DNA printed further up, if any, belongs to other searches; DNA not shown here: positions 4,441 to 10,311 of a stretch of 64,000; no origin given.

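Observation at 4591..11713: Flagellin-adjacent glyco-modification island built around an 1857-aa five-enzyme megaprotein (MT-GT8-GT2-GT4-GT4-TPR) and a GT2-TPR partner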

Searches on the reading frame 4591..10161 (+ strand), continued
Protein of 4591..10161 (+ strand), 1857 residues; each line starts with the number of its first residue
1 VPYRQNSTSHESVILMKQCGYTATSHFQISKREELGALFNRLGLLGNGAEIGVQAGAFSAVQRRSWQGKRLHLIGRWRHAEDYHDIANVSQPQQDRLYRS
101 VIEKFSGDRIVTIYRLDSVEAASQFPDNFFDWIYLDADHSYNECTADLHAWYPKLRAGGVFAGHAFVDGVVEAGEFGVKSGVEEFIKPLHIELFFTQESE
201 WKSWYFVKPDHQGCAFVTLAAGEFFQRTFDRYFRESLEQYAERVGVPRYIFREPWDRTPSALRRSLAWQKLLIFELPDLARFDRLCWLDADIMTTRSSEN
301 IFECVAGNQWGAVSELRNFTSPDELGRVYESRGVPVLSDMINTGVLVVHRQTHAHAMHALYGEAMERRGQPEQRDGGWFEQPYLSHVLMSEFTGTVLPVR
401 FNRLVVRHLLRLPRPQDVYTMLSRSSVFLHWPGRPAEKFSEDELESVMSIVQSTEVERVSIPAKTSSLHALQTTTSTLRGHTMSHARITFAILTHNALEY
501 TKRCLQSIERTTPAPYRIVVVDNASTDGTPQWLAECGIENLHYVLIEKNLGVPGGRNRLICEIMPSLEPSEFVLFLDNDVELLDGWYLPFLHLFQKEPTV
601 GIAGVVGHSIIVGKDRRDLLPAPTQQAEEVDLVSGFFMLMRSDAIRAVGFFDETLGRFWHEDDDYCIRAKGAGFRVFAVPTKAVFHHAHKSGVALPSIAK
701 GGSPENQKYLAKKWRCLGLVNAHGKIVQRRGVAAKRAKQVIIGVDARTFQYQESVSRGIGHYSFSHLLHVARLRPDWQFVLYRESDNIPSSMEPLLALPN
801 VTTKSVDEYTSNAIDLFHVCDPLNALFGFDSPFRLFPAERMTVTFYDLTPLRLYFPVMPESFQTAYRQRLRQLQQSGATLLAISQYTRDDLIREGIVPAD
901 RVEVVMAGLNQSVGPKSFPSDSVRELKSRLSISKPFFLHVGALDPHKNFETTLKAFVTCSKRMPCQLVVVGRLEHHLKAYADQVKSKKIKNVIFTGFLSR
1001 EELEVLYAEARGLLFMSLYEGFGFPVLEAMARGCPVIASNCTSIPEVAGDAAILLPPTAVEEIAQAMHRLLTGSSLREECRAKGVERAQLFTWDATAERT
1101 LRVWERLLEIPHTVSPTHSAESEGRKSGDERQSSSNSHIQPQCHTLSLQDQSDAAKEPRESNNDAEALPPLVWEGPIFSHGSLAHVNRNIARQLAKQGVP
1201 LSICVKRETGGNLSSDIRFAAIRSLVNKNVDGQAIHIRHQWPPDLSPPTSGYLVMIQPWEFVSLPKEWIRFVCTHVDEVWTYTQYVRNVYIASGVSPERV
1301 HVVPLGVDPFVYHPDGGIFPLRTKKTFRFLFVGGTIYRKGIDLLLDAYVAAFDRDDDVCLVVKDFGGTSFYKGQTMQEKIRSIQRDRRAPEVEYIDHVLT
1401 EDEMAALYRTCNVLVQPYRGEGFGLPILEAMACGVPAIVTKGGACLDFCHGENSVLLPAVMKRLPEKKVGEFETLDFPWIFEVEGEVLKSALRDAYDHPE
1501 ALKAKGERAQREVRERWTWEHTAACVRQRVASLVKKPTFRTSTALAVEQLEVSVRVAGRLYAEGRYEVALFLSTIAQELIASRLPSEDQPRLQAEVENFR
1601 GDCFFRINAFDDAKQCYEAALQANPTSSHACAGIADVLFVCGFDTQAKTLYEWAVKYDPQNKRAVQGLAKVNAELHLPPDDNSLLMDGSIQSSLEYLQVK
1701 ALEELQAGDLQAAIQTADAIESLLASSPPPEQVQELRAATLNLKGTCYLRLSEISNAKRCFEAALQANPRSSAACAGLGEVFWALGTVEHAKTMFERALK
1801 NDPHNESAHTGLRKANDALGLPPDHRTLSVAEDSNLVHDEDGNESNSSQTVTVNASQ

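Call 15: find_encoding_contigs(protein=P0003, flank=10000, max_places=3)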
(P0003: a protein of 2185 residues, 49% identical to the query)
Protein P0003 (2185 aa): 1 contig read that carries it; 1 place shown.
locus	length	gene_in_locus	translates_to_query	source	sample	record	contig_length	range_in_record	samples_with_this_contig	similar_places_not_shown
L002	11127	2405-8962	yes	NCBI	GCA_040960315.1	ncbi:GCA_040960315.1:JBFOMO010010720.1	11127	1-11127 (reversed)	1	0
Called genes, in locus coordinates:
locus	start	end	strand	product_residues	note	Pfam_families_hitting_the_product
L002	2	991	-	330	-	?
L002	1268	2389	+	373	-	PF04055:Radical_SAM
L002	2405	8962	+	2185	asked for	PF13578:Methyltransf_24, PF00535:Glycos_transf_2, PF00534:Glycos_transf_1, PF13692:Glyco_trans_1_4, PF00534:Glycos_transf_1, PF13692:Glyco_trans_1_4, PF20706:GT4-conflict, PF00534:Glycos_transf_1, +12 more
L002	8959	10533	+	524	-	PF00535:Glycos_transf_2, PF13428:TPR_14 (faint), PF13424:TPR_12 (faint), PF13432:TPR_16 (faint), PF14559:TPR_19 (faint), PF23914:TPR_CcmH_CycH (faint), PF00515:TPR_1 (faint), PF07719:TPR_2 (faint), +2 more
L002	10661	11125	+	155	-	?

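Call 17: find_encoding_contigs(protein=P0004, flank=10000, max_places=2)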
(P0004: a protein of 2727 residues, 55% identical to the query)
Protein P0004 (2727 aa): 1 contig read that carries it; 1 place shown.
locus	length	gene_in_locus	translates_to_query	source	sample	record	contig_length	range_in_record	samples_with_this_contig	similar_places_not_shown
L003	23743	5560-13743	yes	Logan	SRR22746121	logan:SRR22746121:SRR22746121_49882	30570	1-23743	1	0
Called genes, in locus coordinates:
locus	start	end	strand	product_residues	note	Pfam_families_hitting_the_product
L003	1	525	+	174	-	?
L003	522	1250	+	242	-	PF00551:Formyl_trans_N, PF18216:N_formyltrans_C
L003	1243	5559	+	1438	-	PF00535:Glycos_transf_2, PF08241:Methyltransf_11, PF13489:Methyltransf_23, PF00534:Glycos_transf_1, PF13692:Glyco_trans_1_4, PF13489:Methyltransf_23, PF13847:Methyltransf_31, PF08241:Methyltransf_11, +7 more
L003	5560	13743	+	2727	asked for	PF00534:Glycos_transf_1, PF13692:Glyco_trans_1_4, PF00535:Glycos_transf_2, PF10111:Glyco_tranf_2_2, PF13641:Glyco_tranf_2_3, PF00535:Glycos_transf_2, PF10111:Glyco_tranf_2_2, PF13641:Glyco_tranf_2_3, +27 more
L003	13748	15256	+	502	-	PF00535:Glycos_transf_2, PF13428:TPR_14 (faint), PF14559:TPR_19 (faint)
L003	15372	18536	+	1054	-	PF14559:TPR_19 (weak), PF00515:TPR_1, PF00515:TPR_1, PF13424:TPR_12, PF00515:TPR_1, PF13414:TPR_11, PF00534:Glycos_transf_1, PF13692:Glyco_trans_1_4, +25 more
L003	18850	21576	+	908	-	PF13524:Glyco_trans_1_2, PF14559:TPR_19, PF13489:Methyltransf_23, PF07021:MetW, PF08241:Methyltransf_11, PF08242:Methyltransf_12, PF13649:Methyltransf_25, PF13847:Methyltransf_31, +3 more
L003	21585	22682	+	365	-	PF13489:Methyltransf_23, PF07021:MetW, PF13649:Methyltransf_25, PF13847:Methyltransf_31, PF08241:Methyltransf_11, PF08242:Methyltransf_12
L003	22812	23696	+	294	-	PF00669:Flagellin_N, PF00700:Flagellin_C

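Call 18: find_encoding_contigs(protein=P0010, flank=10000, max_places=2)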
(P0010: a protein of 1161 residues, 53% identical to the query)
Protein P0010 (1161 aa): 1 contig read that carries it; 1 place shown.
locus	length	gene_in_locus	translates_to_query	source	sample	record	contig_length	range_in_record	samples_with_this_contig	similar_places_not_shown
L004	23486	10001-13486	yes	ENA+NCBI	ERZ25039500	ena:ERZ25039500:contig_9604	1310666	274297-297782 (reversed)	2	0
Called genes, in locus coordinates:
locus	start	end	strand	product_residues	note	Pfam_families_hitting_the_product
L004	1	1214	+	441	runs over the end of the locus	PF04230:PS_pyruv_trans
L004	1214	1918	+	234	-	PF08889:WbqC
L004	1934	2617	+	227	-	PF00551:Formyl_trans_N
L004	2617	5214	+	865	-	PF00535:Glycos_transf_2, PF13439:Glyco_transf_4, PF00534:Glycos_transf_1, PF13692:Glyco_trans_1_4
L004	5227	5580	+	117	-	PF00534:Glycos_transf_1, PF13692:Glyco_trans_1_4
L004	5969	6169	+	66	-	-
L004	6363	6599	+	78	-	-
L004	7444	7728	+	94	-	PF13692:Glyco_trans_1_4, PF00534:Glycos_transf_1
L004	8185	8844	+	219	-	-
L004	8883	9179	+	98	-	-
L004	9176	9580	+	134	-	-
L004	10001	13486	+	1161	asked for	PF00535:Glycos_transf_2, PF10111:Glyco_tranf_2_2, PF13641:Glyco_tranf_2_3, PF00535:Glycos_transf_2, PF10111:Glyco_tranf_2_2, PF13641:Glyco_tranf_2_3, PF13181:TPR_8, PF13578:Methyltransf_24, +14 more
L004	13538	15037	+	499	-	PF00535:Glycos_transf_2, PF12895:ANAPC3 (faint), PF07719:TPR_2 (faint), PF13181:TPR_8 (faint), PF13424:TPR_12 (faint), PF13428:TPR_14 (faint), PF13432:TPR_16 (faint)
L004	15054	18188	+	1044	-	PF00515:TPR_1, PF00515:TPR_1, PF00515:TPR_1, PF13424:TPR_12, PF00515:TPR_1, PF13414:TPR_11, PF13424:TPR_12, PF00534:Glycos_transf_1, +29 more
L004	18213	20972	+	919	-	PF13524:Glyco_trans_1_2, PF00535:Glycos_transf_2, PF07021:MetW, PF13489:Methyltransf_23, PF08241:Methyltransf_11, PF08242:Methyltransf_12, PF13649:Methyltransf_25, PF13847:Methyltransf_31, +2 more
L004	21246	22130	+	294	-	PF00669:Flagellin_N, PF00700:Flagellin_C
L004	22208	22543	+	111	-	PF02561:FliS (faint)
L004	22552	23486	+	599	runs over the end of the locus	PF02465:FliD_N, PF07195:FliD_C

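Call 48: find_encoding_contigs(protein=P0007, flank=10000, max_places=2)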
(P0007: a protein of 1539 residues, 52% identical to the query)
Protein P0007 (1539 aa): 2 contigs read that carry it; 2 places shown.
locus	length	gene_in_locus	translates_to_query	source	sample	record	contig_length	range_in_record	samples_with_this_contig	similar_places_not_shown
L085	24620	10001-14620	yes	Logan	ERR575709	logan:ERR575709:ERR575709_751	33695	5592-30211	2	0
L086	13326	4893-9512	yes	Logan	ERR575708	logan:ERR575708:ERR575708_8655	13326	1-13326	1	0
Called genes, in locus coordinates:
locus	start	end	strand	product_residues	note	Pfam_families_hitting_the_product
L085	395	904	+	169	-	PF01584:CheW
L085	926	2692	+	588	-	PF01627:Hpt, PF02895:H-kinase_dim, PF02518:HATPase_c, PF01584:CheW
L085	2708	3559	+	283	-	PF03705:CheR_N, PF01739:CheR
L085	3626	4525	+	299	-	PF08668:HDOD, PF01966:HD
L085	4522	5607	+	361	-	PF00072:Response_reg, PF01339:CheB_methylest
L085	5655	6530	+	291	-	PF08668:HDOD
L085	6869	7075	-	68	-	-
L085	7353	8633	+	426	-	PF07719:TPR_2 (faint), PF13371:TPR_9 (faint), PF13428:TPR_14 (faint), PF13432:TPR_16 (faint), PF13181:TPR_8 (faint), PF14559:TPR_19 (weak), PF00515:TPR_1 (weak), PF13424:TPR_12 (weak), +2 more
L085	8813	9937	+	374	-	PF04055:Radical_SAM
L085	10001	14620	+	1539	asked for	PF13578:Methyltransf_24, PF13439:Glyco_transf_4, PF13579:Glyco_trans_4_4, PF00534:Glycos_transf_1, PF13692:Glyco_trans_1_4, PF00535:Glycos_transf_2, PF10111:Glyco_tranf_2_2, PF13641:Glyco_tranf_2_3, +10 more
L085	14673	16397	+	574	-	PF13524:Glyco_trans_1_2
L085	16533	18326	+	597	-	PF13524:Glyco_trans_1_2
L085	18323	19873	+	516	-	PF01075:Glyco_transf_9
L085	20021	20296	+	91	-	PF06289:FlbD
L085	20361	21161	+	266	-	PF20560:MotA_N, PF01618:MotA_ExbB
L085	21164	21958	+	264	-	PF13677:MotB_plug, PF00691:OmpA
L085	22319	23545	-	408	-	PF00563:EAL, PF08668:HDOD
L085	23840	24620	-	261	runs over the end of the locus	PF07238:PilZ (faint), PF18672:PilZN1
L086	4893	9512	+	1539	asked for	PF13578:Methyltransf_24, PF13439:Glyco_transf_4, PF13579:Glyco_trans_4_4, PF00534:Glycos_transf_1, PF13692:Glyco_trans_1_4, PF00535:Glycos_transf_2, PF10111:Glyco_tranf_2_2, PF13641:Glyco_tranf_2_3, +10 more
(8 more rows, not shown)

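Call 76: search_protein_families(library=padloc, proteins=[window:4636-10161:+], max_evalue=0.001)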
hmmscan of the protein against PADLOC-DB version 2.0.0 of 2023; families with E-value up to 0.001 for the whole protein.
window:4636-10161:+ (1842 aa): 0 families
